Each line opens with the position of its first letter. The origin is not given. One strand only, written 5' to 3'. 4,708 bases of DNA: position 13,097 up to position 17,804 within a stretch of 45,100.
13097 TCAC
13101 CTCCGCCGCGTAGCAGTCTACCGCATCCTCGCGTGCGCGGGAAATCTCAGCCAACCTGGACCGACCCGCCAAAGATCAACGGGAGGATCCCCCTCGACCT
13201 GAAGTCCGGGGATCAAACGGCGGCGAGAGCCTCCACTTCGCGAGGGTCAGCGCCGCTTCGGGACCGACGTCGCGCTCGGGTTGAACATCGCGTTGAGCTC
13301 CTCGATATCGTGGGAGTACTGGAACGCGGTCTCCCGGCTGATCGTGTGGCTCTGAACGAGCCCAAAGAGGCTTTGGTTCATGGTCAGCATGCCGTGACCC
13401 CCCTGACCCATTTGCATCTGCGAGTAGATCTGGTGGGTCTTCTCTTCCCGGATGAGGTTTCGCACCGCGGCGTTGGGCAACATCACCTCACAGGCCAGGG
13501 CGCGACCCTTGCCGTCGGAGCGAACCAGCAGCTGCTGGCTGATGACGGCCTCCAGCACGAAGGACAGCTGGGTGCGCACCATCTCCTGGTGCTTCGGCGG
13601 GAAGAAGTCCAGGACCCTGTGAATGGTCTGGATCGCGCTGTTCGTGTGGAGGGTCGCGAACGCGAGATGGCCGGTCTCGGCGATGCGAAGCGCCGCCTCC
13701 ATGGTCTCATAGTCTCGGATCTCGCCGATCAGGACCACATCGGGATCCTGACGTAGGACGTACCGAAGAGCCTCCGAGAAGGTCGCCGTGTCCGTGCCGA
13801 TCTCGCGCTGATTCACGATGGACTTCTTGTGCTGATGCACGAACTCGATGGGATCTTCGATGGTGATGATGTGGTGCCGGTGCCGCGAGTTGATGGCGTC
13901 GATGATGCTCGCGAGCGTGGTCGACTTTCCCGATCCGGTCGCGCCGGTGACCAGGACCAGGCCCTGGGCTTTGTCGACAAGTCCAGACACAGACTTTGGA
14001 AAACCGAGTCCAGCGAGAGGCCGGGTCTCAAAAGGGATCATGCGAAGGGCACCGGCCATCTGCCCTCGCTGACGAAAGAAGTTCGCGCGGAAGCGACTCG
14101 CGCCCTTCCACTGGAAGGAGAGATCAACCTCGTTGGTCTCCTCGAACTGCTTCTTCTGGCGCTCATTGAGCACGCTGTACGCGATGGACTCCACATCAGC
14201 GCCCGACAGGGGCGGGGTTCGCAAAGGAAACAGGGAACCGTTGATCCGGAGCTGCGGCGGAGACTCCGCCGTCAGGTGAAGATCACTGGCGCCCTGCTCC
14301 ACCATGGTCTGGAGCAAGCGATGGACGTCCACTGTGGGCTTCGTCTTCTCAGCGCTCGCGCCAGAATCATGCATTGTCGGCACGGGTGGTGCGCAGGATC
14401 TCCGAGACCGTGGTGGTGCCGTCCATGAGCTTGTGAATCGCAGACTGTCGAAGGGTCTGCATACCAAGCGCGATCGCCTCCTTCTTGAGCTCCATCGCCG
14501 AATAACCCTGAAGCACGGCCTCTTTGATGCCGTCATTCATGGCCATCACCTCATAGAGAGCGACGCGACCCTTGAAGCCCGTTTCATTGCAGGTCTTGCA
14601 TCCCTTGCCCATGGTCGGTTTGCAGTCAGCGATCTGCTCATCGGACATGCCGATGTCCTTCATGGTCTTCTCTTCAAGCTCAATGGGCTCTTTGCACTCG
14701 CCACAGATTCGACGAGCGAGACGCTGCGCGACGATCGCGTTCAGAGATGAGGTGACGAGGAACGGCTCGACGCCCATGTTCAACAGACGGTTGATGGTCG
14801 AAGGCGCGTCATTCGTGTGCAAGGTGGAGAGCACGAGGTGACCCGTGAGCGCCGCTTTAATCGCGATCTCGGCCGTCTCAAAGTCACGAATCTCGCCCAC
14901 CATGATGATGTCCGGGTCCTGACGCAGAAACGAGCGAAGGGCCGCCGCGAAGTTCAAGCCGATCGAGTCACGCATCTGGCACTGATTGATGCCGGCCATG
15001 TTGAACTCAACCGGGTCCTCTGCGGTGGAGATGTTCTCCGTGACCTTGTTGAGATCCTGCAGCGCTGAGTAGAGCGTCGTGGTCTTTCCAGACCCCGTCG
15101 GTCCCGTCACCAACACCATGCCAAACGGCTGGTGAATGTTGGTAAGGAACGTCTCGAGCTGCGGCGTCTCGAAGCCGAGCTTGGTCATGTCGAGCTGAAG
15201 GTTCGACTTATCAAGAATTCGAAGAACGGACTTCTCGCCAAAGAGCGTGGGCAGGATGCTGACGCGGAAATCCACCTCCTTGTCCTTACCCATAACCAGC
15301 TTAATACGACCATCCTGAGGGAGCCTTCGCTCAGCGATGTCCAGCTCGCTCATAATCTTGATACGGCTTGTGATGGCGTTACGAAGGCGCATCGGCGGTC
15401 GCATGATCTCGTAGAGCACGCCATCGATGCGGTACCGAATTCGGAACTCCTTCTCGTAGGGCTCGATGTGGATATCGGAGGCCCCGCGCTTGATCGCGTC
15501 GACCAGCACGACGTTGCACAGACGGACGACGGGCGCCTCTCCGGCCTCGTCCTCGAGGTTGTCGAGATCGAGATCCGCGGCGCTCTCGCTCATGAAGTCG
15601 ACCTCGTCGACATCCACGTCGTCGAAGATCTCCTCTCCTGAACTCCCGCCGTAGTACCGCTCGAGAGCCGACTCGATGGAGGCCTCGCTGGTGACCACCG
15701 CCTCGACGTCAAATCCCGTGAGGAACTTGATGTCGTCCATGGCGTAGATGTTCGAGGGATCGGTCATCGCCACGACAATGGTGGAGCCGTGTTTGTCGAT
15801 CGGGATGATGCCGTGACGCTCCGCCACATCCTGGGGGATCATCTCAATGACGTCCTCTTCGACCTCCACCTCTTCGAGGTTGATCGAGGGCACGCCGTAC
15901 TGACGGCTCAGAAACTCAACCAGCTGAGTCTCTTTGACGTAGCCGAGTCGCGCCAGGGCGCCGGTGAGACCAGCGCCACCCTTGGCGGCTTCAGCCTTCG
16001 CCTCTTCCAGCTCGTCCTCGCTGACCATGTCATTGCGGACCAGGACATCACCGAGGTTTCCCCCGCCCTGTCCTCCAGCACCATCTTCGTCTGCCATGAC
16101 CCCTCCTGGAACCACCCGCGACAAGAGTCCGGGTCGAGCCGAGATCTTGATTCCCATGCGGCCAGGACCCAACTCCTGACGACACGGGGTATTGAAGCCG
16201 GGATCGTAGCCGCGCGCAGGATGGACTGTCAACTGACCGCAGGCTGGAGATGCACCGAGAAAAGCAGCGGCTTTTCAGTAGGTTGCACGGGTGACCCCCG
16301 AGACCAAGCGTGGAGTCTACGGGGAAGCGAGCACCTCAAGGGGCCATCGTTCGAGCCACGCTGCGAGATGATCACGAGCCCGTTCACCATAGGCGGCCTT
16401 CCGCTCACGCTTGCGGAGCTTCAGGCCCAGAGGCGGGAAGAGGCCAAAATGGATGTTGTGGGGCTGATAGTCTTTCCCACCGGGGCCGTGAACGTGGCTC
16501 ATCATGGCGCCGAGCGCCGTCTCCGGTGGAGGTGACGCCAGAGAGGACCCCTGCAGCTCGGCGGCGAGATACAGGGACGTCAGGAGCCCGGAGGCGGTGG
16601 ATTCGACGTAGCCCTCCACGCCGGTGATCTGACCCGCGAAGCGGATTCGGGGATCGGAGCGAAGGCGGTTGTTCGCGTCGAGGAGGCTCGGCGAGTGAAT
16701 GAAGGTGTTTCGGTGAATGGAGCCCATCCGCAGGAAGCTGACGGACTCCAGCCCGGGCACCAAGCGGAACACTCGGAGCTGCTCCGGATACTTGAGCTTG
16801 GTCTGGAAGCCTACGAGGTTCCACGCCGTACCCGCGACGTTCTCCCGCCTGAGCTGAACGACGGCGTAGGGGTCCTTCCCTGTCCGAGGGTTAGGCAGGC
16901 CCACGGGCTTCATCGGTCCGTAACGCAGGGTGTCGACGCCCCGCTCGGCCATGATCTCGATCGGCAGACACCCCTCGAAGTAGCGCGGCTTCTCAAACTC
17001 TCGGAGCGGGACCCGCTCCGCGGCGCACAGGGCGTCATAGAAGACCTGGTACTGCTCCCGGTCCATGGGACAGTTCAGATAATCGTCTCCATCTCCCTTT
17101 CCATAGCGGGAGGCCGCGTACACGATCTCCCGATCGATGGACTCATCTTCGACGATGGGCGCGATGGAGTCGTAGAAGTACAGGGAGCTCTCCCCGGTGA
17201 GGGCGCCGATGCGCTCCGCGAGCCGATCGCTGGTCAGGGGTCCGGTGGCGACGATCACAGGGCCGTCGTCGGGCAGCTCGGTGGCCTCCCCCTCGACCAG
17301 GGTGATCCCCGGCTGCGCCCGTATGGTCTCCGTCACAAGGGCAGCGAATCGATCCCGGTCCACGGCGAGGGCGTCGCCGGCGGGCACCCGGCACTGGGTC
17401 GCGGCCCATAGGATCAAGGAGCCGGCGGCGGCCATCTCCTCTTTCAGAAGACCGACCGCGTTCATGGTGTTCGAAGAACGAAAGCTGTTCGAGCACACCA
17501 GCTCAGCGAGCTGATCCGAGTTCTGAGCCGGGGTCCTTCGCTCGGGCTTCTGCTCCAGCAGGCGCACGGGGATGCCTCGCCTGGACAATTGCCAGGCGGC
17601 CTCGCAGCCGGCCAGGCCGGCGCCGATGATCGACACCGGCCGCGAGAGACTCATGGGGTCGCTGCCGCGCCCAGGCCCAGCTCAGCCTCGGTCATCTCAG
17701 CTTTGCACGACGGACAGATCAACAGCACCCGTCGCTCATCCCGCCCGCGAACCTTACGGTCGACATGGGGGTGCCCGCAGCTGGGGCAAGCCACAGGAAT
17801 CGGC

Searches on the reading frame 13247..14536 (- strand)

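Call 10: search_protein_families(library=pfam, proteins=[window:13247-14536:-], max_evalue=0.001)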
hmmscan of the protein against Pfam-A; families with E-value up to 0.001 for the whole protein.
window:13247-14536:- (429 aa): 8 families
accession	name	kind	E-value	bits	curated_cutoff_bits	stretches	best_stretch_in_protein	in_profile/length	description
PF00437.27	T2SSE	-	8.5e-49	166.6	24.9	1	71-376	12-311/370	Type II/IV secretion system protein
PF25199.1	nSTAND_NTPase5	-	0.00017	21.9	34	1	187-237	37-87/145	Novel STAND NTPase 5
PF13401.12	AAA_22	-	0.00024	21.9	27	1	189-229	3-42/130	AAA domain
PF13191.12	AAA_16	-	0.00026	22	32.6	1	190-225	23-55/167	AAA ATPase domain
PF04851.21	ResIII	-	0.00034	21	22.5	1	189-241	21-74/164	Type III restriction enzyme, res subunit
PF13245.12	AAA_19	-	0.00044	20.9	25.1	0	191-221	11-41/134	AAA domain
PF13173.12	AAA_14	-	0.00089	19.7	27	0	193-286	4-84/129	AAA domain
PF01935.23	DUF87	-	0.0009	19.8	23.2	0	195-225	27-57/220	Helicase HerA, central domain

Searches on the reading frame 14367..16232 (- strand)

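Call 10: search_protein_families(library=pfam, proteins=[window:14367-16232:-], max_evalue=0.001)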
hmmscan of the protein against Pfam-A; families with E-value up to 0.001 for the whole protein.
window:14367-16232:- (621 aa): 2 families
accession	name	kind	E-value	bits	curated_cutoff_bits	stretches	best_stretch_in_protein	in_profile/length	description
PF00437.27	T2SSE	-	1.5e-139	465.2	24.9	1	229-614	2-370/370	Type II/IV secretion system protein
PF05157.20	MshEN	-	1.7e-23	82.9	23.1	1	112-198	1-88/90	MshEN domain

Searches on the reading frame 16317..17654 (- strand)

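Call 10: search_protein_families(library=pfam, proteins=[window:16317-17654:-], max_evalue=0.001)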
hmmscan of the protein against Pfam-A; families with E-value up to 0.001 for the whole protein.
window:16317-17654:- (445 aa): 5 families
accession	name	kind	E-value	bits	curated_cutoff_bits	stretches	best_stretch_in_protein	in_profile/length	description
PF01134.28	GIDA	-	4e-91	306.4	22.1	1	7-369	2-389/391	Glucose inhibited division protein A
PF01266.30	DAO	-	2.4e-06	27.7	27.9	1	7-101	2-58/353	FAD dependent oxidoreductase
PF13450.12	NAD_binding_8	-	1.2e-05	25.9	21.9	1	9-37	1-29/68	NAD(P)-binding Rossmann-like domain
PF00890.30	FAD_binding_2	-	0.0003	20.5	20.4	1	9-41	4-36/414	FAD binding domain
PF01494.25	FAD_binding_3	-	0.00084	19.1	22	0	6-38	3-35/349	FAD binding domain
